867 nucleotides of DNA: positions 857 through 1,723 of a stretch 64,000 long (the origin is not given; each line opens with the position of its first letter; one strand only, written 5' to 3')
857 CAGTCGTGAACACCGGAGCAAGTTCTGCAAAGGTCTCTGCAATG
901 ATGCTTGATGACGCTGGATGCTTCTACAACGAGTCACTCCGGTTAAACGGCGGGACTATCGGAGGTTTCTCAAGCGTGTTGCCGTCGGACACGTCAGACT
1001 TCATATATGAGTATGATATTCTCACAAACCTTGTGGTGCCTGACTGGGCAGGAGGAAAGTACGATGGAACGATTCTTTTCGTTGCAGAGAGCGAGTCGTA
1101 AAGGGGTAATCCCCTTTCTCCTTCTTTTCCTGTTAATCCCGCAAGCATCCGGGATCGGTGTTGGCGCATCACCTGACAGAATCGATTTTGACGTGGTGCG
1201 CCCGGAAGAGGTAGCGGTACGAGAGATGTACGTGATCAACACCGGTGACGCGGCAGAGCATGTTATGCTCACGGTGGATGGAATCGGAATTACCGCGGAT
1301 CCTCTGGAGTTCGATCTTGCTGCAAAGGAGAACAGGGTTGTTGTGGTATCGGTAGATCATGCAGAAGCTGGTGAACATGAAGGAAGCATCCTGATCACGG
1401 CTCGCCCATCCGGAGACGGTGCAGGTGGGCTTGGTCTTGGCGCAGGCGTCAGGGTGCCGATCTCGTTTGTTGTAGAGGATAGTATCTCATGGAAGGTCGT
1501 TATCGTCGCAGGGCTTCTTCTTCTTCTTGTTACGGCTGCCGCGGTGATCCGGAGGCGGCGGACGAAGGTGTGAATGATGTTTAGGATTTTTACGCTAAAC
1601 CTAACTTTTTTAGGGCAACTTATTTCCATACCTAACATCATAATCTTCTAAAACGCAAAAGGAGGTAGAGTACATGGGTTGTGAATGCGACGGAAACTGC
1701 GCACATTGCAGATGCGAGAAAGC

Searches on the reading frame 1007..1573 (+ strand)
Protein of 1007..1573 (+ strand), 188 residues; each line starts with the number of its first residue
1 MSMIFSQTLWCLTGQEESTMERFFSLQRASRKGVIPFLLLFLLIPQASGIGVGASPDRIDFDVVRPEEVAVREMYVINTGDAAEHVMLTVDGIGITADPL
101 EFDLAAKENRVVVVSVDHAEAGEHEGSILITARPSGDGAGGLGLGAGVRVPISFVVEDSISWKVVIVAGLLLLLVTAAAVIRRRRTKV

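Call 70: find_encoding_contigs(protein=window:1007-1573:+, flank=10000, max_places=2)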
Protein window:1007-1573:+ (188 aa): no gene with exactly this product is on record in the collection.
